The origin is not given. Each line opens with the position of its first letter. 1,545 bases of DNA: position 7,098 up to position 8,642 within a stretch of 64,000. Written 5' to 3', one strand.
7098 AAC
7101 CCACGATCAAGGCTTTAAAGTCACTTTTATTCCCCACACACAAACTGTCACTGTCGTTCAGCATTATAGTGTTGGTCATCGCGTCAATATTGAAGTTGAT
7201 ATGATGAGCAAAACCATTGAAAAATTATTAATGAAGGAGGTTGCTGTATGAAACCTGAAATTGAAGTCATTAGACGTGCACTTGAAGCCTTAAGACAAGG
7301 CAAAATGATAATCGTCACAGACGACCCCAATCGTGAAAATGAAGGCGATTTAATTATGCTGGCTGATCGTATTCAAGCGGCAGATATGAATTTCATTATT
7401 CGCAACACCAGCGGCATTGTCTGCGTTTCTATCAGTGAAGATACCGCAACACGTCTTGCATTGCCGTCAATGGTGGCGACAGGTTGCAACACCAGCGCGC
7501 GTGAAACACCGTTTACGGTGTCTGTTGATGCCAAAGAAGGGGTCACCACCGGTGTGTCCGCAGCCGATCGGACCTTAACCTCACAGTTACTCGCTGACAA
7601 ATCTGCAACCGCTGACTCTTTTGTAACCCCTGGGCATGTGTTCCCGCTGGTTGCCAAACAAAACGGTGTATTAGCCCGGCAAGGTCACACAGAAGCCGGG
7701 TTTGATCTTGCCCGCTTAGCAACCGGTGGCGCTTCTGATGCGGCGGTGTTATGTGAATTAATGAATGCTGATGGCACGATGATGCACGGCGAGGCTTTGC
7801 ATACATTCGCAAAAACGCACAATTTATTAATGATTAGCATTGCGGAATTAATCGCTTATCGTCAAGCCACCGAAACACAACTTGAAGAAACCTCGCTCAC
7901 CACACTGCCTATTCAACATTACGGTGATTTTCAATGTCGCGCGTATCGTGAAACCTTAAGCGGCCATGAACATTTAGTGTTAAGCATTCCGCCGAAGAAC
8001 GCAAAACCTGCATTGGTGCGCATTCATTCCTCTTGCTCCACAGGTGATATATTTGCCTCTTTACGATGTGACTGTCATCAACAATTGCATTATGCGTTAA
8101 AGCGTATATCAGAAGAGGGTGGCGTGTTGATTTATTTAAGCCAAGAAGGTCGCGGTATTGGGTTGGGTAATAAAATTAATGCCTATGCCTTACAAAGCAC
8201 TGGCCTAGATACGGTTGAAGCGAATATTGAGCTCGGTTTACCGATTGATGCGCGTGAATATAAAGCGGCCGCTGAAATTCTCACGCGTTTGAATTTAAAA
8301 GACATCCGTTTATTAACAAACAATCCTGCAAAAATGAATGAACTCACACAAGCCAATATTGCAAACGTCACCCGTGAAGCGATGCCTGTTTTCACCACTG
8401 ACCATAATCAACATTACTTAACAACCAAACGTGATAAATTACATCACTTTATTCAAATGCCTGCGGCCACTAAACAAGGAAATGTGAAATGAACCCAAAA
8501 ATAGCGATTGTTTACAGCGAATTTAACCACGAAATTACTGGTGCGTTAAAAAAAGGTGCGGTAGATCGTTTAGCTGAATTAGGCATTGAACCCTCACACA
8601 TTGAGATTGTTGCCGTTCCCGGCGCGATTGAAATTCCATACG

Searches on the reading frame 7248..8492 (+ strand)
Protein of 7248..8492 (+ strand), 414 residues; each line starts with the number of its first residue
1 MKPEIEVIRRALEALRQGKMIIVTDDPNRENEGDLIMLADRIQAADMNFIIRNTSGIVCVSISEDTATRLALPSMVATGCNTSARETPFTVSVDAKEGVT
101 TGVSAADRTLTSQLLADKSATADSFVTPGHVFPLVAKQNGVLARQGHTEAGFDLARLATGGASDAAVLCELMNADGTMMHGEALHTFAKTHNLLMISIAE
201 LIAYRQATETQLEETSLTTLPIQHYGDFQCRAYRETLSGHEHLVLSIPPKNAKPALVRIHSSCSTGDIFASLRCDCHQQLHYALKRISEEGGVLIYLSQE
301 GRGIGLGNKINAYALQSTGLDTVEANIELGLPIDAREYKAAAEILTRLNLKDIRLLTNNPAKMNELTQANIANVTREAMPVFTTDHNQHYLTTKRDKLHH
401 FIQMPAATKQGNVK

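Call 25: find_homologous_proteins(query=window:7248-8492:+, max_evalue=1e-40)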
Query window:7248-8492:+ (414 aa): 8000 proteins with E <= 1e-40 among 8000 candidates; the best 120 are listed.
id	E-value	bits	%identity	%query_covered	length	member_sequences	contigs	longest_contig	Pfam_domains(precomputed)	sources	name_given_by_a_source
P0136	5.1e-247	837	92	99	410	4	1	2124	PF00925.26,PF00926.25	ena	-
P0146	5.4e-169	580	66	98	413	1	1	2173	PF00925.26,PF00926.25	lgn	-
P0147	2.3e-167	575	66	96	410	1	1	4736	PF00925.26,PF00926.25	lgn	-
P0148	2.4e-167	575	65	98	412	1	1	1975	PF00925.26,PF00926.25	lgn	-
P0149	1.0e-166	573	65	98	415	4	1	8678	PF00925.26,PF00926.25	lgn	-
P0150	1.5e-162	559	64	97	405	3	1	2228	PF00925.26,PF00926.25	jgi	jgi:3,4-dihydroxy 2-butanone 4-phosphate synthase/GTP cyclohydrolase II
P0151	1.1e-160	553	63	98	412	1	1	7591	PF00925.26,PF00926.25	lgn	-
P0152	4.6e-157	541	62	97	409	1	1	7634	PF00925.26,PF00926.25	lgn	-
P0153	1.4e-142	493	57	98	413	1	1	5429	PF00925.26,PF00926.25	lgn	-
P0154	2.0e-142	493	59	96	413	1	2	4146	PF00925.26,PF00926.25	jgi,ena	-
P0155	2.7e-142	492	58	97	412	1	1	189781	PF00925.26,PF00926.25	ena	-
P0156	2.1e-141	489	56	96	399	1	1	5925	PF00925.26,PF00926.25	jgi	jgi:3,4-dihydroxy 2-butanone 4-phosphate synthase/GTP cyclohydrolase II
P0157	2.7e-140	486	57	97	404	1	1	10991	PF00925.26,PF00926.25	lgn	-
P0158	5.4e-140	485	56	97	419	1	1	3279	PF00925.26,PF00926.25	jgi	jgi:3,4-dihydroxy 2-butanone 4-phosphate synthase/GTP cyclohydrolase II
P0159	1.5e-139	483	57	97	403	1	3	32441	PF00925.26,PF00926.25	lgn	-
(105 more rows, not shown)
